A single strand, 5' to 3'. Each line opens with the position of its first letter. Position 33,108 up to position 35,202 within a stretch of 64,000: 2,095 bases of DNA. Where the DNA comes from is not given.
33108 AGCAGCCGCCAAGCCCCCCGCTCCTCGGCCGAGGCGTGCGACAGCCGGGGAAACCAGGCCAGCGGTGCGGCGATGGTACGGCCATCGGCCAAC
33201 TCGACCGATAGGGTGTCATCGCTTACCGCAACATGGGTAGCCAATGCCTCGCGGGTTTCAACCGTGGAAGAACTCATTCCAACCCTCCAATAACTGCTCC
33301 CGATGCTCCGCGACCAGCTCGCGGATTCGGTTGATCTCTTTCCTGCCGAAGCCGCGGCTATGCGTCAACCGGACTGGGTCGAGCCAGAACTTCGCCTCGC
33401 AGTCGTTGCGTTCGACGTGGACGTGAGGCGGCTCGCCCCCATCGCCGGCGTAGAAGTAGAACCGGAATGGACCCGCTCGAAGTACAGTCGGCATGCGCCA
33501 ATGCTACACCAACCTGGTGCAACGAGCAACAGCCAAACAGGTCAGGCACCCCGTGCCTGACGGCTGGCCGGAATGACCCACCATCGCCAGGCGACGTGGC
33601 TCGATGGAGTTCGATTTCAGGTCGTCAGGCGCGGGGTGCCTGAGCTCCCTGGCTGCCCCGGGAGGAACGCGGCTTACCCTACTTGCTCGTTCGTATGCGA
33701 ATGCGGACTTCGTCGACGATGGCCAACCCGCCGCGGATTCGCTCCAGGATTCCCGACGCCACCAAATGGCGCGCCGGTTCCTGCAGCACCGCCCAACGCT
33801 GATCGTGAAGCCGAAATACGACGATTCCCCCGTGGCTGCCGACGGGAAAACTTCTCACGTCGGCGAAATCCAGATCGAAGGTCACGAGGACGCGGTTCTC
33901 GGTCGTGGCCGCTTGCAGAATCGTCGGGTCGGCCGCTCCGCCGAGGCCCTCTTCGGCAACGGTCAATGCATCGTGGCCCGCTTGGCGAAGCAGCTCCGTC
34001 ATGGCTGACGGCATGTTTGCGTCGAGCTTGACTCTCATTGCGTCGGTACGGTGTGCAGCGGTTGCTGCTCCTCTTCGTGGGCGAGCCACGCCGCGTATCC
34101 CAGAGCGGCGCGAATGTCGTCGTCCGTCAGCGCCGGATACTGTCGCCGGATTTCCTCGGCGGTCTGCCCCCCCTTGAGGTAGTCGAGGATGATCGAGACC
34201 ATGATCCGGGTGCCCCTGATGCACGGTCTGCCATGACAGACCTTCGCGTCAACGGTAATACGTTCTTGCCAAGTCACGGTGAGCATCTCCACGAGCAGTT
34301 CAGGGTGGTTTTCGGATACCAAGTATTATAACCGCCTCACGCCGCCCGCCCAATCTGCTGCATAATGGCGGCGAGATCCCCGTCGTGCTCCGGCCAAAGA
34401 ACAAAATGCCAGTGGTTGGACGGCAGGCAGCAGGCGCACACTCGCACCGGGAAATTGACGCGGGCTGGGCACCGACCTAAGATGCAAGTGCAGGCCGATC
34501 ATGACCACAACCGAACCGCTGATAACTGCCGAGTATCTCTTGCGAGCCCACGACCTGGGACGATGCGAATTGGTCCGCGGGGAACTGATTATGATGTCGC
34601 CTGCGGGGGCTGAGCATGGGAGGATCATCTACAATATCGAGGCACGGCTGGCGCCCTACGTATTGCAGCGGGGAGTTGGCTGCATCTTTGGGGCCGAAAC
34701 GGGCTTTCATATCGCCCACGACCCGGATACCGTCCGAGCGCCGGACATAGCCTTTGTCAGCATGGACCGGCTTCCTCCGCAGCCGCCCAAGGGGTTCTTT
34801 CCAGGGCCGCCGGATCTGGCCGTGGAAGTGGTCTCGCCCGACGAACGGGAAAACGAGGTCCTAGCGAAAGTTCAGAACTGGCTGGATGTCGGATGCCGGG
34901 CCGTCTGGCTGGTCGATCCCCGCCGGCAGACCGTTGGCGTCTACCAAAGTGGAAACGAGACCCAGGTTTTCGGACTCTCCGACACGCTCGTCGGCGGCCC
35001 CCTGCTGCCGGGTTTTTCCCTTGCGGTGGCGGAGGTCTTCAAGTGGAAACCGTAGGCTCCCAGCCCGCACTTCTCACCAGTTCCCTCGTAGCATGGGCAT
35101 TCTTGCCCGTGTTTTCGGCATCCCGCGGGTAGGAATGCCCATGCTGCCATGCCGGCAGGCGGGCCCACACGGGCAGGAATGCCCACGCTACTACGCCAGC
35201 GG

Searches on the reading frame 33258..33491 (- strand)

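Call 55: search_protein_families(library=pfam, proteins=[window:33258-33491:-], max_evalue=0.01)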
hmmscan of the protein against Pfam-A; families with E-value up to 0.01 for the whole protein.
window:33258-33491:- (77 aa): 1 family
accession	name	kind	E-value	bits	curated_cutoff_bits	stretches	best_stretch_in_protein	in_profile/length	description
PF13711.11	DUF4160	-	7.5e-20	71.3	23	1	9-72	2-65/65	Domain of unknown function (DUF4160)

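Call 76: search_protein_families(library=padloc, proteins=[window:33258-33491:-], max_evalue=0.00001)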
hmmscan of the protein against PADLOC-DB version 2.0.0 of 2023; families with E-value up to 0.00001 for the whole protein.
window:33258-33491:- (77 aa): 0 families

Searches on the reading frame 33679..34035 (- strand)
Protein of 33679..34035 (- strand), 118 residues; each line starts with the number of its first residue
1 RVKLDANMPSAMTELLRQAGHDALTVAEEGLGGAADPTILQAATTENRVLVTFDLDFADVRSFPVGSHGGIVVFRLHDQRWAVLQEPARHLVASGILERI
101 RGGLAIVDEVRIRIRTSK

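Call 55: search_protein_families(library=pfam, proteins=[window:33679-34035:-], max_evalue=0.01)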
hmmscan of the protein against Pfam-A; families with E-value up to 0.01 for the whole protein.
window:33679-34035:- (118 aa): 3 families
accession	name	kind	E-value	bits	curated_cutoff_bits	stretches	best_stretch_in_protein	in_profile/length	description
PF18480.7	DUF5615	-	1.4e-20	73.7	23.8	1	2-107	3-107/110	Domain of unknown function (DUF5615)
PF18478.7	PIN_10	-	0.00026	21.4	26.2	1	3-59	4-64/84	PIN like domain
PF01927.22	Mut7-C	-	0.00066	20.2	23.3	1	4-60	5-55/146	Mut7-C RNAse domain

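Call 76: search_protein_families(library=padloc, proteins=[window:33679-34035:-], max_evalue=0.00001)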
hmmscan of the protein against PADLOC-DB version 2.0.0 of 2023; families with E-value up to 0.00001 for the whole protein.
window:33679-34035:- (118 aa): 0 families

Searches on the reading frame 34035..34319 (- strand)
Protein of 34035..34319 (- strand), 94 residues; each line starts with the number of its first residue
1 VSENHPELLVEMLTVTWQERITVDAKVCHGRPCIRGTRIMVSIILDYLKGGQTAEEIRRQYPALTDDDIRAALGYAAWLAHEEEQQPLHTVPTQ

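Call 55: search_protein_families(library=pfam, proteins=[window:34035-34319:-], max_evalue=0.01)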
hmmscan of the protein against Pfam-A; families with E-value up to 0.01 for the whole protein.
window:34035-34319:- (94 aa): 1 family
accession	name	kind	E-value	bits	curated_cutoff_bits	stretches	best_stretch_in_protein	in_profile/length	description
PF04255.20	DUF433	-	5.8e-24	84.1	23.6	1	21-76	1-56/56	Protein of unknown function (DUF433)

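Call 76: search_protein_families(library=padloc, proteins=[window:34035-34319:-], max_evalue=0.00001)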
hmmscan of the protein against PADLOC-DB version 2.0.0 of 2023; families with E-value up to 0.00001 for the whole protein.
window:34035-34319:- (94 aa): 0 families

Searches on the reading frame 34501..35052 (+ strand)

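Call 55: search_protein_families(library=pfam, proteins=[window:34501-35052:+], max_evalue=0.01)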
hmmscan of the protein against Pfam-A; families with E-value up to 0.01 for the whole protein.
window:34501-35052:+ (184 aa): 1 family
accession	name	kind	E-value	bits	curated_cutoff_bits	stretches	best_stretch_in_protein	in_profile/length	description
PF05685.18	Uma2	-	3.9e-35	121.3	27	1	11-177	3-172/172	Putative restriction endonuclease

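Call 76: search_protein_families(library=padloc, proteins=[window:34501-35052:+], max_evalue=0.00001)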
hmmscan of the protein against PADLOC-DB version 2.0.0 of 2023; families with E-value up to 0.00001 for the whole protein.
window:34501-35052:+ (184 aa): 4 families
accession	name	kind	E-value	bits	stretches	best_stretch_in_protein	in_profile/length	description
PDLC04833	PDC-S03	-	5.6e-22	76.2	1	1-181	16-204/207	-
PDLC04832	PDC-S03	-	1.2e-16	59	1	14-181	17-187/188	-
PDLC04834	PDC-S03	-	1.2e-08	32.9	1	16-150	19-149/184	-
PDLC04835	PDC-S03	-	1.2e-07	29.5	1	3-141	5-147/207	-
